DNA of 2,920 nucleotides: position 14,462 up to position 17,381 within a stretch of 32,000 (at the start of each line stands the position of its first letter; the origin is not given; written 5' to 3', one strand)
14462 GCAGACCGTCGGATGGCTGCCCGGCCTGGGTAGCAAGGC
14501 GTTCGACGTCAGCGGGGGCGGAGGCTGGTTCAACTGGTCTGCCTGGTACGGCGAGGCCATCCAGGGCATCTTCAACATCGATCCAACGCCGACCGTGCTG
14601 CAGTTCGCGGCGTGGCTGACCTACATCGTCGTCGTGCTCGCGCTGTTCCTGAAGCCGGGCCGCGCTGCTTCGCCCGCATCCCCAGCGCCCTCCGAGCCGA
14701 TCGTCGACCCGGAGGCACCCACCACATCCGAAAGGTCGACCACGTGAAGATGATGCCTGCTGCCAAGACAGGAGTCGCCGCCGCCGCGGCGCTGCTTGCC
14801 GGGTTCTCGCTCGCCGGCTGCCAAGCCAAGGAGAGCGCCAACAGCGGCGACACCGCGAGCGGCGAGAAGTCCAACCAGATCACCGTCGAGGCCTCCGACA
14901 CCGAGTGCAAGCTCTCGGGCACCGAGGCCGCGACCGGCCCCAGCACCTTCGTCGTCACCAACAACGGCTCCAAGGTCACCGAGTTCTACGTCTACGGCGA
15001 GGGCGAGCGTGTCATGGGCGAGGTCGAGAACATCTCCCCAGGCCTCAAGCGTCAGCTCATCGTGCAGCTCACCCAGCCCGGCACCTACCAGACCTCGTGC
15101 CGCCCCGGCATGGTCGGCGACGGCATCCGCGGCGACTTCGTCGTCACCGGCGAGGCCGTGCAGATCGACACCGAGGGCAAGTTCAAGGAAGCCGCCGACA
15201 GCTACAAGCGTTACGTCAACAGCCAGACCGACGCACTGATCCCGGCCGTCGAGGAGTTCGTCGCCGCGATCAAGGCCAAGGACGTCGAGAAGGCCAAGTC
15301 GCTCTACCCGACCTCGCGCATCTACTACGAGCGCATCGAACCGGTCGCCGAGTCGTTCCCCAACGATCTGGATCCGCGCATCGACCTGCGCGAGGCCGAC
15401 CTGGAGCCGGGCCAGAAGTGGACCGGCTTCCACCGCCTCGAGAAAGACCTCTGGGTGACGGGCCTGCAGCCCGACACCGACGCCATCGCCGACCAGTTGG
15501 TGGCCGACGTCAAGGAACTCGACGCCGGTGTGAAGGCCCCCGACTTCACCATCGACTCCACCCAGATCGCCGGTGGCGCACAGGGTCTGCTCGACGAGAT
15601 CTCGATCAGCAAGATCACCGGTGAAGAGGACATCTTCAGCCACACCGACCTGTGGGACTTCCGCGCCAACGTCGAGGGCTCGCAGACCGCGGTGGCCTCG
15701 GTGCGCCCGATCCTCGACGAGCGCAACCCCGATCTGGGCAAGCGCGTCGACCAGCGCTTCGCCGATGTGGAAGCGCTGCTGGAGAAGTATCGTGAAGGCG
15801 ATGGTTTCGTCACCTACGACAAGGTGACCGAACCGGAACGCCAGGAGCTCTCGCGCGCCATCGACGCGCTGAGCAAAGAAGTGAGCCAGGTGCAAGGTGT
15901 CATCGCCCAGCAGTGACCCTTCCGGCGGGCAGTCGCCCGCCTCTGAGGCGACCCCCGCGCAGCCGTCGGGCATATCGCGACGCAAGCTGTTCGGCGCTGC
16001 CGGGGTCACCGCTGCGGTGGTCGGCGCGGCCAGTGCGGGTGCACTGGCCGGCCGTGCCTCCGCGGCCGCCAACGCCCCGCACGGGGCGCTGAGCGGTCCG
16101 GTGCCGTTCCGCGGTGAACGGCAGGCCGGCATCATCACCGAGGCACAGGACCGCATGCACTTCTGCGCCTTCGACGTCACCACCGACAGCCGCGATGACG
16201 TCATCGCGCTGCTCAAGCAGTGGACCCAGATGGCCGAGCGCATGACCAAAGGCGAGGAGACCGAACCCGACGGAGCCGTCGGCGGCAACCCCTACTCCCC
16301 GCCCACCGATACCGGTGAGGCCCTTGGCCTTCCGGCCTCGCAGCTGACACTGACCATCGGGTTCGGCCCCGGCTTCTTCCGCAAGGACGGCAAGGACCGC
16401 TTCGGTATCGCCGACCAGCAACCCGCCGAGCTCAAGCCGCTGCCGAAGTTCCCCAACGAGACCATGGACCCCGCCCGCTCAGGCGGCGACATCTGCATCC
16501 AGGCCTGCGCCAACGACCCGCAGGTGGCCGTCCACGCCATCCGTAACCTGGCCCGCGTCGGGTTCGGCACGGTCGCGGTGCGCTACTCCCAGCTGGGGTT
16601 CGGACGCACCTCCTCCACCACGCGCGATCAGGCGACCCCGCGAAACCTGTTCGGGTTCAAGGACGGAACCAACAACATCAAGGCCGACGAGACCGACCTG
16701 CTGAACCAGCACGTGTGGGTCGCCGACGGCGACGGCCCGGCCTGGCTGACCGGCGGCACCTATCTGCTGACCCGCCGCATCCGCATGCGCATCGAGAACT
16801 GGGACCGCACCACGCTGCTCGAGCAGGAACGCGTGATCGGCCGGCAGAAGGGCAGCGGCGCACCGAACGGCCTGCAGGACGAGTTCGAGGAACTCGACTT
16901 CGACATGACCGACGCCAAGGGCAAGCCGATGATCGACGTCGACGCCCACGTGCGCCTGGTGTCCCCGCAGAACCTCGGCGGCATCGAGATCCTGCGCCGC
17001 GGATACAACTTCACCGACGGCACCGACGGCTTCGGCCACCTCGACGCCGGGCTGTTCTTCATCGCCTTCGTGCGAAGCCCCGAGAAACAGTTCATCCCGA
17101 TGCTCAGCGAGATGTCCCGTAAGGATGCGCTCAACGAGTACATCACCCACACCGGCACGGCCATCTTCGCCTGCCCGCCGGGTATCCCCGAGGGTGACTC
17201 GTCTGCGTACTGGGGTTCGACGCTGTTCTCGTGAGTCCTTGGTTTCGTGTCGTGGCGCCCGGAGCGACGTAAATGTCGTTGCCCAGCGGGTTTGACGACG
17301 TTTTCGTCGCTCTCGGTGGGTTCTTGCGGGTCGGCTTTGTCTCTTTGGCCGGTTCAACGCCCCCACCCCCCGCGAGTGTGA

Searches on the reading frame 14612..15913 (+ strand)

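Call 23: search_protein_families(library=pfam, proteins=[window:14612-15913:+], max_evalue=0.00001)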
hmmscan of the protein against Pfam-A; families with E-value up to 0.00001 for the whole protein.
window:14612-15913:+ (434 aa): 2 families
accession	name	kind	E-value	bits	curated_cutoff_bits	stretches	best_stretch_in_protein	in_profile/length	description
PF09375.15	Peptidase_M75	-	6.6e-41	141.2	23.5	1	195-426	2-287/288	Imelysin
PF13473.12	Cupredoxin_1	-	3.9e-10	40.1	27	1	74-178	16-104/104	Cupredoxin-like domain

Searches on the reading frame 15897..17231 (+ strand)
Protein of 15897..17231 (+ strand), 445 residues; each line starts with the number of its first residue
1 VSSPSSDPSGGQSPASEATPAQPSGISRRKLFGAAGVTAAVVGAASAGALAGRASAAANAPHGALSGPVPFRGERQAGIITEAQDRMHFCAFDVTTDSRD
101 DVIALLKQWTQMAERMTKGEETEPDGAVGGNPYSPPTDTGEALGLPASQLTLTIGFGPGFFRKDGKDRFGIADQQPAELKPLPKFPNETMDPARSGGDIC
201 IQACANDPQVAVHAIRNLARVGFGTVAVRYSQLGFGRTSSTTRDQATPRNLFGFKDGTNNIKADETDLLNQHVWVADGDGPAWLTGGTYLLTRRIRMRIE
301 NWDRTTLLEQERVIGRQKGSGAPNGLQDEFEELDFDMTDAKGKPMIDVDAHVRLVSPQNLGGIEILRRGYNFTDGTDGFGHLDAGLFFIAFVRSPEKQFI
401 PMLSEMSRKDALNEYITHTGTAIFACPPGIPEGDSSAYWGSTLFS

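Call 23: search_protein_families(library=pfam, proteins=[window:15897-17231:+], max_evalue=0.00001)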
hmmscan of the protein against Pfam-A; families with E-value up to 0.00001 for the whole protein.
window:15897-17231:+ (445 aa): 2 families
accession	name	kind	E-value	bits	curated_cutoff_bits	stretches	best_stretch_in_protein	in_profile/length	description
PF20628.3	Dyp_perox_C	-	6.8e-47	159.8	20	1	247-429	1-164/166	Dyp-type peroxidase, C-terminal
PF04261.18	Dyp_perox_N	-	2.1e-42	145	20.4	1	76-235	1-145/146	Dyp-type peroxidase, N-terminal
